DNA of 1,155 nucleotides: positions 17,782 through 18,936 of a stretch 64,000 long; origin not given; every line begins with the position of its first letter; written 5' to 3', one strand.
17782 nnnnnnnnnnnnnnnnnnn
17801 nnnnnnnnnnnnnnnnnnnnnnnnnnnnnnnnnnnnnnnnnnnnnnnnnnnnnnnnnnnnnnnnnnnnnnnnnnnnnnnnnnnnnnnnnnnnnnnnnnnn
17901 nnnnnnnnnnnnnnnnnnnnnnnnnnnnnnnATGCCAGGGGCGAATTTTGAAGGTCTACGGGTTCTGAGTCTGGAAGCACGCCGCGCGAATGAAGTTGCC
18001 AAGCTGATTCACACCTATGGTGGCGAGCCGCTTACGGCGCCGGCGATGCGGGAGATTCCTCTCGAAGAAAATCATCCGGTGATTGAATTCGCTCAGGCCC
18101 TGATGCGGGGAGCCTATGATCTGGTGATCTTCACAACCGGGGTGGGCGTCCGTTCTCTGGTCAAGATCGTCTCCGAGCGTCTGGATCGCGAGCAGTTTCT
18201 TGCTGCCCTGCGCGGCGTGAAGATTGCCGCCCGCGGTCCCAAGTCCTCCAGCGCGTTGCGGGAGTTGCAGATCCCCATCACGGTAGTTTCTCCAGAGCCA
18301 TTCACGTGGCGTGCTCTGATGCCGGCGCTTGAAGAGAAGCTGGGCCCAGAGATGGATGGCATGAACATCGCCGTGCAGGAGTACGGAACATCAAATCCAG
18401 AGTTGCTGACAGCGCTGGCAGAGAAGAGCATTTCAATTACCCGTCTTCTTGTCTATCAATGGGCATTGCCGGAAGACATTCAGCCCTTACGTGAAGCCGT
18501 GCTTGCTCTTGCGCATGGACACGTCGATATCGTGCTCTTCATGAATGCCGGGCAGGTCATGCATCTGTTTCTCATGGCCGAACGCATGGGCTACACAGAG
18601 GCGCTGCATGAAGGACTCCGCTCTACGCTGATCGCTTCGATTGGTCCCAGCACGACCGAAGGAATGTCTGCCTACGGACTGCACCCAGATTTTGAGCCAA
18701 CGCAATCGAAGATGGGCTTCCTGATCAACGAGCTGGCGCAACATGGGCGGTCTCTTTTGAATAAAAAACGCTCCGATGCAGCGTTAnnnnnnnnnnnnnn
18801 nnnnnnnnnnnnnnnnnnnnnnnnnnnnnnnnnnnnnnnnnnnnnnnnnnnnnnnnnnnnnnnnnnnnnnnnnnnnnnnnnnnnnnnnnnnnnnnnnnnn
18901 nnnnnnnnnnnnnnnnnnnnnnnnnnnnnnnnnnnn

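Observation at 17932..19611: HemD-GAF-ANTAR fusion: an NnaR-like nitrate regulator with an RNA-binding output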

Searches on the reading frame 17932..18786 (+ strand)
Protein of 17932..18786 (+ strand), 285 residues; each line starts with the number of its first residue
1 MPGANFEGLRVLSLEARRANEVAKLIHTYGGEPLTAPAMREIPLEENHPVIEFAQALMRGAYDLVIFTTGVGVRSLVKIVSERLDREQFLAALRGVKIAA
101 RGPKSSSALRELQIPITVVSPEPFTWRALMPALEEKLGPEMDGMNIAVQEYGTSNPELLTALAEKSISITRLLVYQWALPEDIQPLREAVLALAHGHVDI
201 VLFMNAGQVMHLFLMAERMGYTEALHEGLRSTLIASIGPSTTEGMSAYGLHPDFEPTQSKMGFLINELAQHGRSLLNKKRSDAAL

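Call 83: search_solved_structures(query=window:17932-18786:+, max_evalue=0.01, show_alignments=2)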
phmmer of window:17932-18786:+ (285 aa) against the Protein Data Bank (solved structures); distinct sequences matched with E-value up to 0.01: 3.
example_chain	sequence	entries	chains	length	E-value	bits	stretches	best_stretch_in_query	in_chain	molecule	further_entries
3d8n_A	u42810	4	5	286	1.3e-15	60.9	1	9-266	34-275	Uroporphyrinogen-III synthase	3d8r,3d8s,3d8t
1wcw_A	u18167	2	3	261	2.7e-15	59.9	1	10-266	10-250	Uroporphyrinogen III synthase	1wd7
1wcx_A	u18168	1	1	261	3.1e-15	59.6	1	10-265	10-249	Uroporphyrinogen III Synthase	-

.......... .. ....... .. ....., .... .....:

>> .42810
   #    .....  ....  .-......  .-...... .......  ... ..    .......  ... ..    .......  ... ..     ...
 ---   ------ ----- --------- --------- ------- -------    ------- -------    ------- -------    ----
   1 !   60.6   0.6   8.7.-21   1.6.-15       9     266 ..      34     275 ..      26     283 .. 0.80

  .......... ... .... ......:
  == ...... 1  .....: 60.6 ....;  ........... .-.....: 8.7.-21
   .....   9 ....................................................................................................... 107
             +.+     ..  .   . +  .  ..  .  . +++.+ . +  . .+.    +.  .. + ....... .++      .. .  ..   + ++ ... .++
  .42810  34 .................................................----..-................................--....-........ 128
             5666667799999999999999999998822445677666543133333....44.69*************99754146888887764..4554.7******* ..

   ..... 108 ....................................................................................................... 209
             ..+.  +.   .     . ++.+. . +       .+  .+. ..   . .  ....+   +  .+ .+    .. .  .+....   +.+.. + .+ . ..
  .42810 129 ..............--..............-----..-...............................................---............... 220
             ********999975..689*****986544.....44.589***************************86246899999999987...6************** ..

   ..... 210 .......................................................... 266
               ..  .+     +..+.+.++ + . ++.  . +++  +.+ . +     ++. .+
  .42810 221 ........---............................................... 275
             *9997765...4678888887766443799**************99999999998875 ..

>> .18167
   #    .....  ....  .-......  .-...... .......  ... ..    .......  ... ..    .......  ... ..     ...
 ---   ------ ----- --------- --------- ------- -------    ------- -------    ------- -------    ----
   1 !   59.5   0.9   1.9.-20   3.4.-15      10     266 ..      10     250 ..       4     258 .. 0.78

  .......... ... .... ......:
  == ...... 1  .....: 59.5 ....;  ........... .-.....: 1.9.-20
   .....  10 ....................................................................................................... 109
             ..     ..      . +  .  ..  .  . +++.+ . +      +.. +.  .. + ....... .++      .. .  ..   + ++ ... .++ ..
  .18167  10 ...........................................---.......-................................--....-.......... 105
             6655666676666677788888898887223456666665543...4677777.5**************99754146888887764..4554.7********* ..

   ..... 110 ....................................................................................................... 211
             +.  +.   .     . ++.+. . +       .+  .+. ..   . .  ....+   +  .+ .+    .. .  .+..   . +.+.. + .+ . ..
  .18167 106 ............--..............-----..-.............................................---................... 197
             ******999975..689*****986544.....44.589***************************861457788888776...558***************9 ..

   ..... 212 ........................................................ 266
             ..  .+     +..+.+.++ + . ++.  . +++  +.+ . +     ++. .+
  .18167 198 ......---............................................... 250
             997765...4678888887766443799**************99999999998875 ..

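Call 111: search_dna_similar(query=window:17932-18786:+, collection=plasmids, mode=protein, max_evalue=0.001, max_rows=30)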
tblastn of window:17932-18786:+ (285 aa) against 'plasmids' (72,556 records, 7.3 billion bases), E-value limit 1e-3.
Records with a match: 27; places in all: 30; records where one place covers at least 80% of the query: 26.
Best place of each record, by identity: <60% 27.
By first word of the organism name: Deinococcus 7; Azospirillum 4; Tsukamurella 2; Streptantibioticus 2; Niallia 1; Bacillus 1; Thermus 1; Nonomuraea 1; Paenibacillus 1; Candidatus 1; and 6 more.
By predicted mobility (MOB-suite, as given by PLSDB): non-mobilizable 22; mobilizable 4; conjugative 1.
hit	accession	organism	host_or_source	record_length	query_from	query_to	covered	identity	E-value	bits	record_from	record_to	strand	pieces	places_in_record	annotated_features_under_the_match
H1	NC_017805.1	Deinococcus gobiensis I-0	-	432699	6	278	96%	36.9%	3e-40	155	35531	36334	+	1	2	uroporphyrinogen-III synthase | nirD: nitrite reductase small subunit NirD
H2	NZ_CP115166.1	Deinococcus aquaticus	Freshwater stream system, activated ...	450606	6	279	96%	36.0%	1e-41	159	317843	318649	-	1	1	uroporphyrinogen-III synthase | nirD: nitrite reductase small subunit NirD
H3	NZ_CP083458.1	Deinococcus taeanensis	whole organism,coastal dune soil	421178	6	279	96%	35.6%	5e-39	152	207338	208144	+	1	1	uroporphyrinogen-III synthase | nirD: nitrite reductase small subunit NirD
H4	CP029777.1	Deinococcus actinosclerus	mixed culture,wastewater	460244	6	279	96%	35.6%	1e-38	150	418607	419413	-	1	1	uroporphyrinogen-III synthase | nirD: nitrite reductase (NAD(P)H) small subunit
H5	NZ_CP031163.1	Deinococcus wulumuqiensis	cell culture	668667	6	278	96%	35.4%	6e-37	146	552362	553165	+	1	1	uroporphyrinogen-III synthase | nirD: nitrite reductase small subunit NirD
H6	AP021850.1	Deinococcus grandis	-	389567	6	271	93%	36.3%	2e-39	153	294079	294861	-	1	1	hypothetical protein | nirD-2: nitrite reductase small subunit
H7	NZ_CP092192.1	Deinococcus sp. KNUC1210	Setaria viridis,cell ...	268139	6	279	96%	32.0%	3e-30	127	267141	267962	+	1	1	uroporphyrinogen-III synthase | nirD: nitrite reductase small subunit NirD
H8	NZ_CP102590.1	Niallia taxi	-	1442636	3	271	94%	31.6%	1e-24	110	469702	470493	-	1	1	none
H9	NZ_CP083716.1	Bacillus velezensis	cell culture,Meju, fermented soybean ...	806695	3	275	96%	30.9%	2e-21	101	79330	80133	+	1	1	uroporphyrinogen-III synthase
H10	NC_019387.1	Thermus oshimai JL-2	-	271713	17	266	88%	32.0%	4e-10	67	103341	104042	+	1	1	uroporphyrinogen-III synthase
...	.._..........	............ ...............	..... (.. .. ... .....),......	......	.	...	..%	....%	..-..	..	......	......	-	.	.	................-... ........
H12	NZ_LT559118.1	Nonomuraea gerenzanensis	-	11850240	6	271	93%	29.0%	2e-20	99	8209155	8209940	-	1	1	none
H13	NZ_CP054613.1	Paenibacillus cellulosilyticus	cell culture,soil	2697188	8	265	91%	29.4%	2e-11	72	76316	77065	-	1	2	none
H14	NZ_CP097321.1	Candidatus Mycobacterium methanotrophicum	mixed culture,Cave biofilm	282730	4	285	99%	26.4%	5e-16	85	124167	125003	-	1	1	uroporphyrinogen-III synthase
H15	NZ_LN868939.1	Nocardia farcinica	not known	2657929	3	271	94%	26.8%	9e-20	96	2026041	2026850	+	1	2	none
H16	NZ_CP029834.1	Azospirillum ramasamyi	single cell,Cow dung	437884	3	249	87%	28.9%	4e-22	103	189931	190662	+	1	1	uroporphyrinogen-III synthase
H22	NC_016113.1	Streptantibioticus cattleyicolor NRRL 8057 = DSM 46488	-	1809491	2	271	95%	25.0%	9e-14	79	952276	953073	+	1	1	none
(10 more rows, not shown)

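Call 112: get_annotated_region(hit=H1, flank=7000)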
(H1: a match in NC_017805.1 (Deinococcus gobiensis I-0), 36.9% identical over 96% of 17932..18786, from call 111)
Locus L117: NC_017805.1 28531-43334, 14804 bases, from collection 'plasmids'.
description: Deinococcus gobiensis I-0 plasmid P1, complete sequence
organism: Deinococcus gobiensis I-0 (NCBI taxid 745776)
taxonomy: Bacteria; Deinococcota; Deinococci; Deinococcales; Deinococcaceae; Deinococcus; Deinococcus gobiensis; Deinococcus gobiensis I-0
host: -; source: -; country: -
typing (MOB-suite, as given by PLSDB): non-mobilizable
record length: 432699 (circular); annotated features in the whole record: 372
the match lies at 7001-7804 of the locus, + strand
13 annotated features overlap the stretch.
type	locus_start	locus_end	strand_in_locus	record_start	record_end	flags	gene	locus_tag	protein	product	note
CDS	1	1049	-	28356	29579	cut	-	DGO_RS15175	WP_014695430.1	CmpA/NrtA family ABC transporter substrate-binding protein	-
CDS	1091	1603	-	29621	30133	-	cynS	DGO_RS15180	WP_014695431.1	cyanase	GO:0009636 - response to toxic substance [Evidence IEA]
CDS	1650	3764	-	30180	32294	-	-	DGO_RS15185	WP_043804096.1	molybdopterin oxidoreductase family protein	-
CDS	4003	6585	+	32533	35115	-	nirB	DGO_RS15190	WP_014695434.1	nitrite reductase large subunit NirB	GO:0042128 - nitrate assimilation [Evidence IEA]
CDS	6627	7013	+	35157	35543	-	nirD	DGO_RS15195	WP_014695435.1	nitrite reductase small subunit NirD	-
CDS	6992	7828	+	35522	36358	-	-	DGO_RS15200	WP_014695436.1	uroporphyrinogen-III synthase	GO:0033014 - tetrapyrrole biosynthetic process [Evidence IEA]; GO:0006780 - uroporphyrinogen III biosynthetic process ...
CDS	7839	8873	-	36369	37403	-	-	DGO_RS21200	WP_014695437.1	GGDEF domain-containing protein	-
CDS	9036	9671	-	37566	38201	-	-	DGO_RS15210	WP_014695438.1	hypothetical protein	-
CDS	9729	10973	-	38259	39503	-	-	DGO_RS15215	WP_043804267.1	ABC transporter permease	-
CDS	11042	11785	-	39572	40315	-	-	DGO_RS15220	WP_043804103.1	ABC transporter ATP-binding protein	-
CDS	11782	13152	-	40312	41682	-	-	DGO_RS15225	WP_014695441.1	efflux RND transporter periplasmic adaptor subunit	GO:0006810 - transport [Evidence IEA]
CDS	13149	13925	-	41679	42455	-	-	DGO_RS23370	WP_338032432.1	TolC family protein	GO:0055085 - transmembrane transport [Evidence IEA]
CDS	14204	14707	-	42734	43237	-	-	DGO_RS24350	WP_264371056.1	TolC family protein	GO:0055085 - transmembrane transport [Evidence IEA]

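Call 113: get_annotated_region(hit=H14, flank=6000)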
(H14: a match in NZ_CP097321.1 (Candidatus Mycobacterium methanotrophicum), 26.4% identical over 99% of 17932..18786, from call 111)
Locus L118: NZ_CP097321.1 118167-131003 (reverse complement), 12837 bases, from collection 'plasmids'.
description: Candidatus Mycobacterium methanotrophicum isolate Sulfur Cave plasmid unnamed, complete sequence
organism: Candidatus Mycobacterium methanotrophicum (NCBI taxid 2943498)
taxonomy: Bacteria; Actinomycetota; Actinomycetes; Mycobacteriales; Mycobacteriaceae; Mycobacterium; Candidatus Mycobacterium methanotrophicum
host: -; source: mixed culture,Cave biofilm; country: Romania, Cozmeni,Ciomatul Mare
typing (MOB-suite, as given by PLSDB): non-mobilizable
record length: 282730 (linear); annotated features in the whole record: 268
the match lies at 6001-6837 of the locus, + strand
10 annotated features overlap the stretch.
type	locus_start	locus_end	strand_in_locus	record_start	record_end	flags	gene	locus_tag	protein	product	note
CDS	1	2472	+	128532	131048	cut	nirB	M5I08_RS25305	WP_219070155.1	nitrite reductase large subunit NirB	GO:0042128 - nitrate assimilation [Evidence IEA]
CDS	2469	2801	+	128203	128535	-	-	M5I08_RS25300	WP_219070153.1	Rieske 2Fe-2S domain-containing protein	-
CDS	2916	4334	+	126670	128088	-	-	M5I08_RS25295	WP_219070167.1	nitrate/nitrite transporter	GO:0055085 - transmembrane transport [Evidence IEA]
CDS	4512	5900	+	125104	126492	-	-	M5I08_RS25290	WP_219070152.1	nitrate/nitrite transporter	GO:0055085 - transmembrane transport [Evidence IEA]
CDS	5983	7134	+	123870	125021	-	-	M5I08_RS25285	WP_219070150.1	uroporphyrinogen-III synthase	GO:0006780 - uroporphyrinogen III biosynthetic process [Evidence IEA]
CDS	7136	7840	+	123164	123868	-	-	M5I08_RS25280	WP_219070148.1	CbiX/SirB N-terminal domain-containing protein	-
CDS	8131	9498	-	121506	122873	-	-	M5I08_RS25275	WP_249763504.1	ISL3 family transposase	-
CDS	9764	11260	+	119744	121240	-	-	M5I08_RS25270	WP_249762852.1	IS66 family transposase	-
CDS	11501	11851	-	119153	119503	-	-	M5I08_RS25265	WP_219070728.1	DUF732 domain-containing protein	-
CDS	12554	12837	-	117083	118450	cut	-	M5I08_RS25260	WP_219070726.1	PPE family protein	-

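Call 114: get_annotated_region(hit=H16, flank=6000)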
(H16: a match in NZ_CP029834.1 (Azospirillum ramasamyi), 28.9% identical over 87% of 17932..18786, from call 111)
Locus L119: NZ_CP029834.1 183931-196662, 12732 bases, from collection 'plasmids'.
description: Azospirillum ramasamyi strain M2T2B2 plasmid unnamed4, complete sequence
organism: Azospirillum ramasamyi (NCBI taxid 682998)
taxonomy: Bacteria; Pseudomonadota; Alphaproteobacteria; Rhodospirillales; Azospirillaceae; Azospirillum; Azospirillum ramasamyi
host: -; source: single cell,Cow dung; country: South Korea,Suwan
typing (MOB-suite, as given by PLSDB): non-mobilizable
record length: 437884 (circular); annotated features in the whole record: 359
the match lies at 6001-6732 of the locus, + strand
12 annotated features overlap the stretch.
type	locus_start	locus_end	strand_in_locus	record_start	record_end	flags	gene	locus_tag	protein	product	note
CDS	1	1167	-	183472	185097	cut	-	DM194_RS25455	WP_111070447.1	3-(methylthio)propionyl-CoA ligase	-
CDS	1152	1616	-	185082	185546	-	-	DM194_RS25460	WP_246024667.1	MerR family DNA-binding transcriptional regulator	-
CDS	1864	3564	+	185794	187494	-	-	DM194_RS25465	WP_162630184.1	glycosyltransferase family 39 protein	-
CDS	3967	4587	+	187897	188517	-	-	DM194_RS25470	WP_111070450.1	class I SAM-dependent methyltransferase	-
CDS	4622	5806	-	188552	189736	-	-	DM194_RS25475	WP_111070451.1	acyltransferase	-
CDS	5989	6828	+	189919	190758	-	-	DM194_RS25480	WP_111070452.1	uroporphyrinogen-III synthase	GO:0006782 - protoporphyrinogen IX biosynthetic process [Evidence IEA]; GO:0006780 - uroporphyrinogen III biosynthetic ...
CDS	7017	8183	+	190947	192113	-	-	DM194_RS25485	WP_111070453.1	cytochrome c peroxidase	-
CDS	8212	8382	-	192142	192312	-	-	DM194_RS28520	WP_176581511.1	hypothetical protein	-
CDS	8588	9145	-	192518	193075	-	-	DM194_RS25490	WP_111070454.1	hypothetical protein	-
CDS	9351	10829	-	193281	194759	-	ccoG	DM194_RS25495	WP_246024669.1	cytochrome c oxidase accessory protein CcoG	GO:0008535 - respiratory chain complex IV assembly [Evidence IEA]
CDS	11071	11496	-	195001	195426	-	-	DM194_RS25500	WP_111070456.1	YqaA family protein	-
CDS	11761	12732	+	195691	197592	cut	-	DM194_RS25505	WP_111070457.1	PAS-domain containing protein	-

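Call 115: search_protein_families(library=pfam, proteins=[L118:5983-7134:+, L117:6992-7828:+, L119:5989-6828:+], max_evalue=0.01)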
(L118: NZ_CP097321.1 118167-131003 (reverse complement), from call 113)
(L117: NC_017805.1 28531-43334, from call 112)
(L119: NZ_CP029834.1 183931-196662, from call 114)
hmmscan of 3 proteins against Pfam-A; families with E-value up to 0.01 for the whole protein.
L118:5983-7134:+ (383 aa): 2 families
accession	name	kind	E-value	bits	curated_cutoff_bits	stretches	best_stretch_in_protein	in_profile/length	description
PF02602.20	HEM4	-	2e-34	119.1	27.5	1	24-268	2-229/231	Uroporphyrinogen-III synthase HemD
PF00486.34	Trans_reg_C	-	4.3e-13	49.6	26.2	1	302-369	2-77/77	Transcriptional regulatory protein, C terminal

L117:6992-7828:+ (278 aa): 1 family
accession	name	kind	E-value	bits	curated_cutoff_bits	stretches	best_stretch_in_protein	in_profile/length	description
PF02602.20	HEM4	-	2.1e-32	112.5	27.5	1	19-257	2-229/231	Uroporphyrinogen-III synthase HemD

L119:5989-6828:+ (279 aa): 1 family
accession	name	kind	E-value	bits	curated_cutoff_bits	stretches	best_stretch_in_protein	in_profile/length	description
PF02602.20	HEM4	-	1.3e-30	106.7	27.5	1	25-258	4-225/231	Uroporphyrinogen-III synthase HemD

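Call 116: search_protein_families(library=ncbifam, proteins=[L118:5983-7134:+, L117:6992-7828:+], max_evalue=1e-10)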
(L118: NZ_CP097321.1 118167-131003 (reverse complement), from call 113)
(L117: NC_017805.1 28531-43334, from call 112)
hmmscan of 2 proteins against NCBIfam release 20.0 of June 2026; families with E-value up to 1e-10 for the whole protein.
L118:5983-7134:+ (383 aa): 3 families
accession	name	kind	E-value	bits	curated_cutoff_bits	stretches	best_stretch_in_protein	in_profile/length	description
NF005568.0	PRK07239.1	equivalog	4.6e-151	503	273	1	3-373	4-375/381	uroporphyrinogen-III synthase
NF004584.0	PRK05928.2-1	equivalog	1.1e-43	149.6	233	1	8-268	3-257/269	uroporphyrinogen-III synthase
NF004587.0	PRK05928.2-5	equivalog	2.2e-16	60.1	246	1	22-276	17-241/245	uroporphyrinogen-III synthase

L117:6992-7828:+ (278 aa): 3 families
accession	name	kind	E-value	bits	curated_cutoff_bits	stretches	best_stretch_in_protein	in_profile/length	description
NF005568.0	PRK07239.1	equivalog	4.7e-25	88.3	273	1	5-271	11-281/381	uroporphyrinogen-III synthase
NF004584.0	PRK05928.2-1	equivalog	5.5e-21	75.1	233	1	6-260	6-260/269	uroporphyrinogen-III synthase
NF004587.0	PRK05928.2-5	equivalog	6.1e-17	61.9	246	1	22-263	22-239/245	uroporphyrinogen-III synthase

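Call 117: get_annotated_region(hit=H12, flank=3000)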
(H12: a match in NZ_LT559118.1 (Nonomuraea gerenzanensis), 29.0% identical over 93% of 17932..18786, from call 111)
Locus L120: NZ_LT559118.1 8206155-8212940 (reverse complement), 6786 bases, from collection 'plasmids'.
description: Nonomuraea gerenzanensis isolate nono1 plasmid I, complete sequence
organism: Nonomuraea gerenzanensis (NCBI taxid 93944)
taxonomy: Bacteria; Actinomycetota; Actinomycetes; Streptosporangiales; Streptosporangiaceae; Nonomuraea; Nonomuraea gerenzanensis
host: -; source: -; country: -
typing (MOB-suite, as given by PLSDB): non-mobilizable
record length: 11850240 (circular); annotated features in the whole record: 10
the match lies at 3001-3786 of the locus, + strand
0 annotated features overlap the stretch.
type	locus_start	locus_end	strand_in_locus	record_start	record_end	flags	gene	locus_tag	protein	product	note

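Call 118: get_annotated_region(hit=H15, flank=3000)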
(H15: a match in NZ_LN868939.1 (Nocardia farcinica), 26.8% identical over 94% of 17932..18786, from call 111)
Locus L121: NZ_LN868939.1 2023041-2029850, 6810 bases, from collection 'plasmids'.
description: Nocardia farcinica strain NCTC11134 plasmid 2, complete sequence
organism: Nocardia farcinica (NCBI taxid 37329)
taxonomy: Bacteria; Actinomycetota; Actinomycetes; Mycobacteriales; Nocardiaceae; Nocardia; Nocardia farcinica
host: -; source: not known; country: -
typing (MOB-suite, as given by PLSDB): non-mobilizable
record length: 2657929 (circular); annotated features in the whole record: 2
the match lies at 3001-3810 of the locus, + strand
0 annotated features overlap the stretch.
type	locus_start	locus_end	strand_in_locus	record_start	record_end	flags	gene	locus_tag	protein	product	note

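Call 119: get_annotated_region(hit=H22, flank=3000)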
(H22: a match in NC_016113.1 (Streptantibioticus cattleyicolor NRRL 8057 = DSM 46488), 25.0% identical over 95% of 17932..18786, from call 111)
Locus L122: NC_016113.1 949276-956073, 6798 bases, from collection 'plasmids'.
description: Streptantibioticus cattleyicolor NRRL 8057 = DSM 46488 plasmid pSCAT, complete sequence
organism: Streptantibioticus cattleyicolor NRRL 8057 = DSM 46488 (NCBI taxid 1003195)
taxonomy: Bacteria; Actinomycetota; Actinomycetes; Kitasatosporales; Streptomycetaceae; Streptantibioticus; Streptantibioticus cattleyicolor; Streptantibioticus cattleyicolor NRRL 8057 = DSM 46488
host: -; source: -; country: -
typing (MOB-suite, as given by PLSDB): mobilizable; relaxase MOBP
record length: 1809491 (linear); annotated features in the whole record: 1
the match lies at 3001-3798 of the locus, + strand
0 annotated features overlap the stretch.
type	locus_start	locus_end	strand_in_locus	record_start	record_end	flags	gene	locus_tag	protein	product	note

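Call 120: get_annotated_region(hit=H10, flank=3000)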
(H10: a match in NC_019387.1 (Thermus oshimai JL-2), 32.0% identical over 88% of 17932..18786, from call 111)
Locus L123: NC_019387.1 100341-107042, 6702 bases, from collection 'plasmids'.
description: Thermus oshimai JL-2 plasmid pTHEOS01, complete sequence
organism: Thermus oshimai JL-2 (NCBI taxid 751945)
taxonomy: Bacteria; Deinococcota; Deinococci; Thermales; Thermaceae; Thermus; Thermus oshimai; Thermus oshimai JL-2
host: -; source: -; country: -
typing (MOB-suite, as given by PLSDB): non-mobilizable; replicon rep_cluster_1062
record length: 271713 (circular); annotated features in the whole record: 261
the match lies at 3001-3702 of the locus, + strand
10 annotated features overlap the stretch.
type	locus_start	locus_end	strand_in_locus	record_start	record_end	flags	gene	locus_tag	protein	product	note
CDS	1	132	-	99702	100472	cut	-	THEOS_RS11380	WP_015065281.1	thiazole synthase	-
CDS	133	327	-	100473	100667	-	thiS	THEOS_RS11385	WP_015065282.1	sulfur carrier protein ThiS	GO:0009228 - thiamine biosynthetic process [Evidence IEA]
CDS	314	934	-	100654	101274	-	thiE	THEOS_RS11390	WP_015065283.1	thiamine phosphate synthase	GO:0009228 - thiamine biosynthetic process [Evidence IEA]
CDS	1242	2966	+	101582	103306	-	-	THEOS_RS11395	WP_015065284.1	nitrite/sulfite reductase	-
CDS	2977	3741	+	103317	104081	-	-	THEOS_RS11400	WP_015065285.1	uroporphyrinogen-III synthase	GO:0006780 - uroporphyrinogen III biosynthetic process [Evidence IEA]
CDS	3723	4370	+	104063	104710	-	-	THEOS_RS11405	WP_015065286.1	bifunctional precorrin-2 dehydrogenase/sirohydrochlorin ferrochelatase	-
CDS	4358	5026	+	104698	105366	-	-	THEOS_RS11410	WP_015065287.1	phosphoadenylyl-sulfate reductase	GO:0019379 - sulfate assimilation, phosphoadenylyl sulfate reduction by phosphoadenylyl-sulfate reductase (thioredoxin) ...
CDS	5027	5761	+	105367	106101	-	-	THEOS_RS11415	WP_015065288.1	sulfite exporter TauE/SafE family protein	GO:0006810 - transport [Evidence IEA]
CDS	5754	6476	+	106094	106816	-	cobA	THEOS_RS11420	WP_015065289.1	uroporphyrinogen-III C-methyltransferase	GO:0019354 - siroheme biosynthetic process [Evidence IEA]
CDS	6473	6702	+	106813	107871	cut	-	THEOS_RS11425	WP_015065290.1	sulfate adenylyltransferase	-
